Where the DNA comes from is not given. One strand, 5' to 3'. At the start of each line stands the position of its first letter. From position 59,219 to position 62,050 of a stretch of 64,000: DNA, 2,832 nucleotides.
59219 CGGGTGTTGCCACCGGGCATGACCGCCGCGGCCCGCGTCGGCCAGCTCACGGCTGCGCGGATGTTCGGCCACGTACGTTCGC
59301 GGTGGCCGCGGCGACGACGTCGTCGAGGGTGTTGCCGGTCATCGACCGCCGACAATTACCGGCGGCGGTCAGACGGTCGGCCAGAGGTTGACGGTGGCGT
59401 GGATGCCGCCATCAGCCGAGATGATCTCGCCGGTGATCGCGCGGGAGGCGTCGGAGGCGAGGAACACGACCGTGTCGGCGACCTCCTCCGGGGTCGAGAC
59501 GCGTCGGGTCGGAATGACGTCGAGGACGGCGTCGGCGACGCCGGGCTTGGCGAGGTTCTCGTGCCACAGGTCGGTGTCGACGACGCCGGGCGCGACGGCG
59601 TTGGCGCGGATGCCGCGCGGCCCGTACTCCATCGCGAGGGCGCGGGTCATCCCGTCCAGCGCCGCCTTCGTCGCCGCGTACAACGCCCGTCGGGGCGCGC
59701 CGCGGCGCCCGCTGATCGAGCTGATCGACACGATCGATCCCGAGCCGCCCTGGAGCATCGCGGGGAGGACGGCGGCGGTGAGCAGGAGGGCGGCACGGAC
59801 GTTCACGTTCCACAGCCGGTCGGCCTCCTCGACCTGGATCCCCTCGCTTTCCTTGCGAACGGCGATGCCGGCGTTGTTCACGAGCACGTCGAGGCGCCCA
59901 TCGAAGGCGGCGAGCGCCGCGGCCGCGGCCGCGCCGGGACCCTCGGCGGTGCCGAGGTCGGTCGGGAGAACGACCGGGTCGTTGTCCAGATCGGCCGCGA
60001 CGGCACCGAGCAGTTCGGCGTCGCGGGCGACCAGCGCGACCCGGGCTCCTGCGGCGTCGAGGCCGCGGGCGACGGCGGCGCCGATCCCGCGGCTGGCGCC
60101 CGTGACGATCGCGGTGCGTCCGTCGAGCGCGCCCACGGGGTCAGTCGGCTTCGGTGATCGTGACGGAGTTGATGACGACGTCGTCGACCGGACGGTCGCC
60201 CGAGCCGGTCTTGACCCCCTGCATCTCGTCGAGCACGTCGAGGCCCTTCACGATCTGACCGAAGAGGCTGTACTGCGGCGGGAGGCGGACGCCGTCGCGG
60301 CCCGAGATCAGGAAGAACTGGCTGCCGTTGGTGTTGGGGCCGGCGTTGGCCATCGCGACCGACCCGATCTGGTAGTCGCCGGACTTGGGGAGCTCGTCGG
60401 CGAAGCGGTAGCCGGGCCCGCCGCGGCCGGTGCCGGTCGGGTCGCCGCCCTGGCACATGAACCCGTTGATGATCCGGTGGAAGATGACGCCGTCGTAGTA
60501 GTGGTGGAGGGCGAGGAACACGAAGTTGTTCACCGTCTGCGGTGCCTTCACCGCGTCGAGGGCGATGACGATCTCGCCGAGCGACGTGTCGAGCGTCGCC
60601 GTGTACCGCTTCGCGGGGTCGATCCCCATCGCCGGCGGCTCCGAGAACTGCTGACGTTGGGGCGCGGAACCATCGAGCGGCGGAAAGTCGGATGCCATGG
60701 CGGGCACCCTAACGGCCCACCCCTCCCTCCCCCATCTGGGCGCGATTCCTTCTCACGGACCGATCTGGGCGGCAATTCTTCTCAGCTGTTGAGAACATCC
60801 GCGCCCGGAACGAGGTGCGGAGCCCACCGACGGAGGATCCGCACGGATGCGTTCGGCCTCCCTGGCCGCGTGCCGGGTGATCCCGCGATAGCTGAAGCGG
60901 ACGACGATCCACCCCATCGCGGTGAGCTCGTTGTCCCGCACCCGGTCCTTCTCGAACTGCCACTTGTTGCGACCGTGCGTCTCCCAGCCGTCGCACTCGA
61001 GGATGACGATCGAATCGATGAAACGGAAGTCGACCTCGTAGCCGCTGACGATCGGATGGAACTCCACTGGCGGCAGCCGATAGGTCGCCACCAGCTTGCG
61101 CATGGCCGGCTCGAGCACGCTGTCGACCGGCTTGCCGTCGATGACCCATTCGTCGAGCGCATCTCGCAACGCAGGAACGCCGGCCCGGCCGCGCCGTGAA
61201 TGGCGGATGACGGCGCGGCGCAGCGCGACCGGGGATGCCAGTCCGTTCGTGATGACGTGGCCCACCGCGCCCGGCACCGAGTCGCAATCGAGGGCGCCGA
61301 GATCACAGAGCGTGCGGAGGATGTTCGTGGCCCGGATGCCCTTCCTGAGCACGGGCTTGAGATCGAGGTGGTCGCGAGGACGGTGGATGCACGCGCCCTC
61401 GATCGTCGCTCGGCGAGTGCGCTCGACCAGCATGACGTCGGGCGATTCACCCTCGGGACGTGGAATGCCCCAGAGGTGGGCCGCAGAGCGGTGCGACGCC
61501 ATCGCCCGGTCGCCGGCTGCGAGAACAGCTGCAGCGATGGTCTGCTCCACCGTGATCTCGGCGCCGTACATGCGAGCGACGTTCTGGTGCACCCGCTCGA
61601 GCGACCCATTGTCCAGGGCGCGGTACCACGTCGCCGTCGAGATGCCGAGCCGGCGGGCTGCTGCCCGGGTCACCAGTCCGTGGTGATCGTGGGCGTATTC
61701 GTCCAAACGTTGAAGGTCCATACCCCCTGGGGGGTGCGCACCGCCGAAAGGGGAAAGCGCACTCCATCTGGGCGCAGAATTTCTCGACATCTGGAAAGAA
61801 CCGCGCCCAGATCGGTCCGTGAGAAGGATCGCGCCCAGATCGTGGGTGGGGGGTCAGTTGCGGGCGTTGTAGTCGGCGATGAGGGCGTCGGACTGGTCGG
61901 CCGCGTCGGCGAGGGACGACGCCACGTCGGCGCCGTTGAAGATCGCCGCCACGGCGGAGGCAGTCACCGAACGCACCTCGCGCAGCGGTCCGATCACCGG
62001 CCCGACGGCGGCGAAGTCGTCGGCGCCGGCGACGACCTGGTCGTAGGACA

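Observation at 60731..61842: DUF559/AbiEi-like gene bracketed by two family C elements in inverted orientation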

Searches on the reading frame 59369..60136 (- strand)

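Call 11: search_protein_families(library=pfam, proteins=[window:59369-60136:-], max_evalue=0.01)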
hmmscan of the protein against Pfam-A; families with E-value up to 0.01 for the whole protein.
window:59369-60136:- (255 aa): 5 families
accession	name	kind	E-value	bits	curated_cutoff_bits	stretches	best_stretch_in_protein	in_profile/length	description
PF13561.12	adh_short_C2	-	5.4e-61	206.6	27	1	13-246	1-236/236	Enoyl-(Acyl carrier protein) reductase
PF00106.31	adh_short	-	5.3e-53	179.9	26.6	1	8-195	2-191/195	short chain dehydrogenase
PF23441.1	SDR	-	1e-12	48.4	27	1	113-246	123-256/258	SDR-like rossmann domain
PF08659.16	KR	-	6.7e-08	33.1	22.6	1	8-167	2-163/180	KR domain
PF01370.27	Epimerase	-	1.2e-05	25.3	20.9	1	10-174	2-163/240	NAD dependent epimerase/dehydratase family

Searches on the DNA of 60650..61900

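Call 34: search_rna_families(source=window, start=60650, end=61900, threshold=evalue, max_evalue=5)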
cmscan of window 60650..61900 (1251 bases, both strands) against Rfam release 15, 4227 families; matches with E-value up to 5: 1.
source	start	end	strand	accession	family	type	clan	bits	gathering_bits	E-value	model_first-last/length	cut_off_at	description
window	60688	60731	+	RF02685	RAGATH-5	Gene; ribozyme;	-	21.6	50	0.76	1-53/53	no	RAGATH-5 RNA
